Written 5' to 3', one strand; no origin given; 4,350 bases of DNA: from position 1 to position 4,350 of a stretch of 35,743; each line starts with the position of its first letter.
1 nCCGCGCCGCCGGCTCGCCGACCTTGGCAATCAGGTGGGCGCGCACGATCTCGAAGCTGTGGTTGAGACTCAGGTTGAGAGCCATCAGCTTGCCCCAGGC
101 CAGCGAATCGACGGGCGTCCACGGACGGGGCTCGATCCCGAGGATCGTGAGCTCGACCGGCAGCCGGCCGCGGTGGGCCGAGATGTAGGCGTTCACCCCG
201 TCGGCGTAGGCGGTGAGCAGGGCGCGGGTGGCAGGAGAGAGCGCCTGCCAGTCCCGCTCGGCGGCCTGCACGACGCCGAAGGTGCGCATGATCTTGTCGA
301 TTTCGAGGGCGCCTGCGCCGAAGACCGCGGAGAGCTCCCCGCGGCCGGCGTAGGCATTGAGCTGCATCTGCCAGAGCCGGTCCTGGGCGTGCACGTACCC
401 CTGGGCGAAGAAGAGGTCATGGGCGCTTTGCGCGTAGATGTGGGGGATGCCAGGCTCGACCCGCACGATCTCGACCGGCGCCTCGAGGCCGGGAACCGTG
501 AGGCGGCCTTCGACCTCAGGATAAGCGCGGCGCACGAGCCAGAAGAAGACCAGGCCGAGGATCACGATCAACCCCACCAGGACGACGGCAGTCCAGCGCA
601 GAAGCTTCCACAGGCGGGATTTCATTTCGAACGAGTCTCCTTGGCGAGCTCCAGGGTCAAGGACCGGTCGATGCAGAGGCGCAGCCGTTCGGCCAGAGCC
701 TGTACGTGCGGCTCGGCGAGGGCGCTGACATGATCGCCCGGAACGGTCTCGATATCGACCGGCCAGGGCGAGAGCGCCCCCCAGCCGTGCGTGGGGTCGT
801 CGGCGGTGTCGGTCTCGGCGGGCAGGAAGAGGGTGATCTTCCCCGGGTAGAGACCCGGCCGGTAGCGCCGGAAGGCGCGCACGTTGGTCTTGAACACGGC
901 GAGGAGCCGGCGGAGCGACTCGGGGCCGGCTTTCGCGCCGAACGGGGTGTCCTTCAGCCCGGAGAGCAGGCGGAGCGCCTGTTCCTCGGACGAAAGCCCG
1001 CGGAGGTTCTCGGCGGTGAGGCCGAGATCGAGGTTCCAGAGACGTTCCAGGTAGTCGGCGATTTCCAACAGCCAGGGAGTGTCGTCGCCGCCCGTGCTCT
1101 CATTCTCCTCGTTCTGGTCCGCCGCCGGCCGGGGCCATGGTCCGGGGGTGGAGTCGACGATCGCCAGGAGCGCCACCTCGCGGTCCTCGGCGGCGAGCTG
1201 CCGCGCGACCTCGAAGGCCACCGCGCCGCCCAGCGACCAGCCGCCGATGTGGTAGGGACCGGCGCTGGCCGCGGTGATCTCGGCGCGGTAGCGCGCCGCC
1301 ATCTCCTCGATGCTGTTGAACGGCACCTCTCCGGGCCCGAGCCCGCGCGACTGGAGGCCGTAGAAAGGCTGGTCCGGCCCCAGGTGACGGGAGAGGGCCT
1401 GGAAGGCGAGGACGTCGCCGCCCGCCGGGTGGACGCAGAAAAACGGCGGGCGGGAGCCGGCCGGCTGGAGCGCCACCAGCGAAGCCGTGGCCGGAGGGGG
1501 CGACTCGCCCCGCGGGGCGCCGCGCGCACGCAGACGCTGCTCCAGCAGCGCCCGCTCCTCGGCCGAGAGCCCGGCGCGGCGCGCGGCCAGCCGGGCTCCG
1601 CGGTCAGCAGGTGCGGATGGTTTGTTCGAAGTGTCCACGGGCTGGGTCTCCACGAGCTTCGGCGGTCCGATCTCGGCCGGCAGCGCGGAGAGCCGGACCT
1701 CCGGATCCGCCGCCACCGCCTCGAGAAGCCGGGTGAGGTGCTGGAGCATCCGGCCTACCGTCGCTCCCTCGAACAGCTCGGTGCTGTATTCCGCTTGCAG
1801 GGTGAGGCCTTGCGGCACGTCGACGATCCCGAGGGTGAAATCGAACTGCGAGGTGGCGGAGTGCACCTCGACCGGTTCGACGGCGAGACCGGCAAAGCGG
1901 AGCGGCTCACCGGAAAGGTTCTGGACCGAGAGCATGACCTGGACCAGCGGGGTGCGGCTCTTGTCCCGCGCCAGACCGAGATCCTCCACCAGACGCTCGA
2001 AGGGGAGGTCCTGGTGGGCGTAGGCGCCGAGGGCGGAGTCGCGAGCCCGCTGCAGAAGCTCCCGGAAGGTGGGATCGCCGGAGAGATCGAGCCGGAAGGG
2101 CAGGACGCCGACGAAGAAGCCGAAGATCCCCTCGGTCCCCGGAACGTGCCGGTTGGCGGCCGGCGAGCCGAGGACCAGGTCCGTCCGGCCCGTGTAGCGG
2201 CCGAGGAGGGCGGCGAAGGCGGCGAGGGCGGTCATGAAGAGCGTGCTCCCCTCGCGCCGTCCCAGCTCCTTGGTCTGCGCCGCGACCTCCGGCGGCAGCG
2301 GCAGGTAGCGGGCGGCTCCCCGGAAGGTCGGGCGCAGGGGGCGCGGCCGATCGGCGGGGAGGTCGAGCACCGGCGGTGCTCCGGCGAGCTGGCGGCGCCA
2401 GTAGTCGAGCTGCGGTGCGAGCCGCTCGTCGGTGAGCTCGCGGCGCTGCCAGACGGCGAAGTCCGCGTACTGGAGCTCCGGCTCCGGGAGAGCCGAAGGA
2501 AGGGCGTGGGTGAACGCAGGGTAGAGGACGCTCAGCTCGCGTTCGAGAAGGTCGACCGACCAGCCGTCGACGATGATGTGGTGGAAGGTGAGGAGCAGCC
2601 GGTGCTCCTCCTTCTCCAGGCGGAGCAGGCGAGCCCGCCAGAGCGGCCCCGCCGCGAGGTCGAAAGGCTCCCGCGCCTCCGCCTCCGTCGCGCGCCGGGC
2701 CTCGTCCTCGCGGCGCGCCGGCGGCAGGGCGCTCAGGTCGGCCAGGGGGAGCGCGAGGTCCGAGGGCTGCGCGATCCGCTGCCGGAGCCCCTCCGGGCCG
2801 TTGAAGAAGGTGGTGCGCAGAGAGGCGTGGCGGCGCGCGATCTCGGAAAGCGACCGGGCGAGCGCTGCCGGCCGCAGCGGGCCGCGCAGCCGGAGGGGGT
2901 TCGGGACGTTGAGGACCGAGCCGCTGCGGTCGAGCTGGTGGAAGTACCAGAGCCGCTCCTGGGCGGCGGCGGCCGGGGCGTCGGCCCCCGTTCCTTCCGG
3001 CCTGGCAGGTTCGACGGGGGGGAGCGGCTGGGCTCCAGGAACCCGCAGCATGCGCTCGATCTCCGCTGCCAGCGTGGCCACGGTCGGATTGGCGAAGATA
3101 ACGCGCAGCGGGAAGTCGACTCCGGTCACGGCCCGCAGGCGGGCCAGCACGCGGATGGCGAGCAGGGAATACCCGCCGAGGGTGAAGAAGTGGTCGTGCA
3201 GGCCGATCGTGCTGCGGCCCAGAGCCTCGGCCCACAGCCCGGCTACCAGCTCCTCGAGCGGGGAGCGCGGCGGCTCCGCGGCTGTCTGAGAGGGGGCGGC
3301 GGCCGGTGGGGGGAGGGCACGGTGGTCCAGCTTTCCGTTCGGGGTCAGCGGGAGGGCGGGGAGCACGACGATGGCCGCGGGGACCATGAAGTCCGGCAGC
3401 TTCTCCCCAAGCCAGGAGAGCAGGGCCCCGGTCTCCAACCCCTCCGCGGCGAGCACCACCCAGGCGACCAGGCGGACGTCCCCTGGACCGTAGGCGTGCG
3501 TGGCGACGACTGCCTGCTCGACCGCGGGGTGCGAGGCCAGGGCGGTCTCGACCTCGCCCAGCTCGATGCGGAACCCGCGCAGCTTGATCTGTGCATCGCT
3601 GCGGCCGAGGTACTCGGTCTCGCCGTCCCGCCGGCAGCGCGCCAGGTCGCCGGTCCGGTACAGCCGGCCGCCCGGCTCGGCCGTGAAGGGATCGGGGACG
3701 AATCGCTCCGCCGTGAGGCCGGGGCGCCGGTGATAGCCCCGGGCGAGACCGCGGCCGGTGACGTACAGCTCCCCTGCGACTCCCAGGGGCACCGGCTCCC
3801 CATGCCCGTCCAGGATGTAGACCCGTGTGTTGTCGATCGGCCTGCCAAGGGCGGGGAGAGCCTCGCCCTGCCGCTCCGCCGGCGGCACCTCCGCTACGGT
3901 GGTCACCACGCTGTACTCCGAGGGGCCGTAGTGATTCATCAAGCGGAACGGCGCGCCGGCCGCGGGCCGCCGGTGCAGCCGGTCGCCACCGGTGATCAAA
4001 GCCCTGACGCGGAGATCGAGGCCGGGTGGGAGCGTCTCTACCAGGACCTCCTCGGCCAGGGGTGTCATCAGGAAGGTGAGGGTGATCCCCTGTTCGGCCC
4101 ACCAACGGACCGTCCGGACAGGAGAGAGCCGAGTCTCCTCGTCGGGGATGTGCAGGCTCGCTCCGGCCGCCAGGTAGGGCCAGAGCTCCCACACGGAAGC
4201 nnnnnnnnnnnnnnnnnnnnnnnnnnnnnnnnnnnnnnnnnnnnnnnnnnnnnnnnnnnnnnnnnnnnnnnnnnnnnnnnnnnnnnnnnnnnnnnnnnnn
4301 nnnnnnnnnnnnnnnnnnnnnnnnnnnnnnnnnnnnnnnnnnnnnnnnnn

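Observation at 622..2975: Terminal T-C-TE: an intact condensation domain with no downstream A-T, fused through a ~75-aa linker to the thioesterase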

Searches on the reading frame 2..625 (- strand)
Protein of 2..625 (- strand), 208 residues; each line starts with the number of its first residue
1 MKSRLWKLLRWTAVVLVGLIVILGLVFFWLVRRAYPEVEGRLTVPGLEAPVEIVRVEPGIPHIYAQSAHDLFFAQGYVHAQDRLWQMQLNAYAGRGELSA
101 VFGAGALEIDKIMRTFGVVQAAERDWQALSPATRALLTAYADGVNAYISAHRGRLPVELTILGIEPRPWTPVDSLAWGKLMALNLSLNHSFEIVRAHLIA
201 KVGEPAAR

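Call 43: search_protein_families(library=ncbifam, proteins=[window:2-625:-], max_evalue=0.01)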
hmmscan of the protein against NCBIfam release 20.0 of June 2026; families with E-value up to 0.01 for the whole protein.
window:2-625:- (208 aa): 1 family
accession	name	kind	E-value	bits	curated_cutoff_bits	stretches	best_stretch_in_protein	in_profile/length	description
NF051460.1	bi_acylase_PvdQ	equivalog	5.2e-07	27.9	950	1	49-152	26-137/763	bifunctional acylase PvdQ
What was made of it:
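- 1..625 (-): 5' part of a membrane-anchored penicillin-amidase (PvdQ-like Ntn acylase) gene. Its ATG (623-625) overlaps the synthetase stop codon. The gene runs off the window. Weak NCBIfam PvdQ hit (call 43).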

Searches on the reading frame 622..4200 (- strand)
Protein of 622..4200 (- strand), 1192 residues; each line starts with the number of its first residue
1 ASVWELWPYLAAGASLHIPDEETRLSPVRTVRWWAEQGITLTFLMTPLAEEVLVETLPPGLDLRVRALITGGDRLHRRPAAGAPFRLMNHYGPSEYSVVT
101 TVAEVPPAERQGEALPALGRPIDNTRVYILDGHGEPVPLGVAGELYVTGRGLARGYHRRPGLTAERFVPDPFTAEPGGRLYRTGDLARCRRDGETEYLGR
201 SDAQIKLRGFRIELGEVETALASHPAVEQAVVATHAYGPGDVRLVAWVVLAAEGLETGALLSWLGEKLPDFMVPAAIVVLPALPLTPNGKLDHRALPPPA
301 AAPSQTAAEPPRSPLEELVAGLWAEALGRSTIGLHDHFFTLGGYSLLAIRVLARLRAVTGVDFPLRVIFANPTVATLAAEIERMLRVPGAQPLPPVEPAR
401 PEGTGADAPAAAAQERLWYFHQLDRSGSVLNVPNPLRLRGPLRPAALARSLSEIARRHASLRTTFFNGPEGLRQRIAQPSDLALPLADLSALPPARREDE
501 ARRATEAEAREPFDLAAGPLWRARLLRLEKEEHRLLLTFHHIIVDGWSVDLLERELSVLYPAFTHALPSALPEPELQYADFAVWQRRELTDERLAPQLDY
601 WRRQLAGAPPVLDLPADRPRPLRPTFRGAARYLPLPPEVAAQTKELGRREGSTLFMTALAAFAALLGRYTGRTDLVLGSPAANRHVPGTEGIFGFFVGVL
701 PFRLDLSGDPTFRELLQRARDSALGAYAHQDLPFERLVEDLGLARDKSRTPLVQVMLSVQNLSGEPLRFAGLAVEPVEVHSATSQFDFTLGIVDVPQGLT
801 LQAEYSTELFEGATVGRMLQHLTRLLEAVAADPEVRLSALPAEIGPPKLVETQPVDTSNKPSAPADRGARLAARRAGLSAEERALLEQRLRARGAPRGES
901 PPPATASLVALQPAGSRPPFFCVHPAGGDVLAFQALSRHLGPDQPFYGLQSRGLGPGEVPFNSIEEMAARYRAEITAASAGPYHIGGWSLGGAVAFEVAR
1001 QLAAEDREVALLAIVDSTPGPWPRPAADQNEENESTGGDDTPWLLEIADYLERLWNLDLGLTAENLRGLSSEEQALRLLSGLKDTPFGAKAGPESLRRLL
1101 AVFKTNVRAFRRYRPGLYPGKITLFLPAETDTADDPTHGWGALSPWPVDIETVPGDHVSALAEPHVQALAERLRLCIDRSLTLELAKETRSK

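Call 4: search_protein_families(library=pfam, proteins=[window:622-4200:-], max_evalue=1)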
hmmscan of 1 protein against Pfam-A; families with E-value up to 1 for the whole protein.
window:622-4200:- (1192 aa): 7 families
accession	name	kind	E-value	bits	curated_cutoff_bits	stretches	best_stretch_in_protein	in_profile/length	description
PF00668.25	Condensation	-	7.8e-99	331.9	30.6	1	408-839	5-443/456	Condensation domain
PF00975.26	Thioesterase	-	1.7e-29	104.1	26.4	1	919-1173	2-222/226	Thioesterase domain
PF00501.34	AMP-binding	-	3.9e-23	82.3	29.9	1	2-157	219-384/384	AMP-binding enzyme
PF00550.31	PP-binding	-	4.4e-13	49.7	20.8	1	318-380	2-66/67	Phosphopantetheine attachment site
PF13193.12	AMP-binding_C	-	2.8e-12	47.8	24.5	1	216-290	1-76/76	AMP-binding enzyme C-terminal domain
PF00561.26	Abhydrolase_1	-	0.0049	17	25.8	1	918-1024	1-104/245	alpha/beta hydrolase fold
PF19027.5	DUF5752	-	0.035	13.9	23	1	556-599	36-78/208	Family of unknown function (DUF5752)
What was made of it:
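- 3061..3249 (-): Fourth and last carrier domain (T4) of the 4580-aa synthetase. Phosphopantetheine Ser codon at 3166-3168 (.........). Pfam PP-binding, E 4.4e-13 (call 4).
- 1684..2979 (-): Terminal condensation domain. Full length, LCL-like, with no A or T domain after it. Pfam Condensation E 7.8e-99, profile positions 5-443 of 456 (call 4).
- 1612..1683 (-): Disordered Pro/Ala-rich spacer after the C domain. No Pfam hit (call 4).
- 625..1479 (-): Thioesterase domain of type-I kind. Ser in GGWSLGG (codon 1234-1236), Asp in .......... (1141-1170), His in VPGDHVS (724-744). Stop codon at 622-624. Pfam Thioesterase at 682-1446, E 1.7e-29 (call 4).
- On NRPS condensation domain (PF00668), LCL elongation type: E 7.8e-99, profile positions 5-443 of 456 (call 4).
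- On Carrier (PP-binding) domain hidden in the linker: No Pfam hit at E<=1 (call 4).
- On Glycopeptide X domain: Domain order T4-C-TE (call 4).
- Checked: Pfam scan of window:622-4200:- (call 4) gives these matches: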

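Call 5: search_protein_families(library=ncbifam, proteins=[window:622-4200:-], max_evalue=1)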
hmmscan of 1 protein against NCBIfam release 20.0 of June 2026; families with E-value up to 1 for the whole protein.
window:622-4200:- (1192 aa): 96 families (the best 25 are shown)
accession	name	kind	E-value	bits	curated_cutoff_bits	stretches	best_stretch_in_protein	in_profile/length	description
NF004282.0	PRK05691.1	subfamily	1.9e-204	681.4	4090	2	335-840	607-1107/4334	non-ribosomal peptide synthase/polyketide synthase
NF047350.1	aureusi_NRPS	equivalog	2.5e-124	416.1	2500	1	10-842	611-1410/2373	aureusimine non-ribosomal peptide synthetase AusA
NF007605.2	PRK10252.1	equivalog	1.4e-94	317.6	2400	3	2-380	649-1040/1292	enterobactin non-ribosomal peptide synthetase EntF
NF038078.1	NRPS_MxcG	equivalog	4.5e-91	305.9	2300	2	1-383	652-1043/1442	myxochelin non-ribosomal peptide synthetase MxcG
NF041803.1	NRPS_SolG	exception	1.5e-88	297.7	2200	1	87-380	854-1154/1163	solanimycin non-ribosomal peptide synthetase SolG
TIGR01733.1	AA-adenyl-dom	subfamily_domain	7.4e-70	235.8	317.4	1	1-232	174-409/409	amino acid adenylation domain-containing protein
TIGR03443.1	alpha_am_amid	equivalog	7.4e-59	199.2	1030.1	3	262-385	788-921/1390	L-aminoadipate-semialdehyde dehydrogenase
NF003417.0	PRK04813.1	subfamily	2.8e-34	118.5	476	1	86-296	289-499/505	D-alanine--poly(phosphoribitol) ligase subunit DltA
TIGR01734.1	D-ala-DACP-lig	equivalog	5.4e-32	111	559.85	1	86-296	287-498/504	D-alanine--poly(phosphoribitol) ligase subunit DltA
NF004837.0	PRK06187.1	subfamily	1.4e-25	89.5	476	1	12-297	237-519/531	long-chain-fatty-acid--CoA ligase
TIGR03098.1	ligase_PEP_1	hypoth_equivalog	6.2e-24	84.3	592.35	1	117-296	331-514/517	acyl-CoA ligase (AMP-forming), exosortase A system-associated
NF005858.0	PRK07787.1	subfamily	1.2e-22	80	575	1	85-296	268-468/471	acyl-CoA synthetase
NF004822.0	PRK06178.1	equivalog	9.2e-22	77.3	782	1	118-297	393-564/571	acyl-CoA synthetase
NF004511.1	PRK05852.1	equivalog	3.3e-21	75.5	650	1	88-296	303-500/505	FadD7 family fatty acid--CoA ligase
NF040607.1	mycolic_Pks13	equivalog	2.7e-20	71.5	2100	1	914-1174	1418-1672/1680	polyketide synthase Pks13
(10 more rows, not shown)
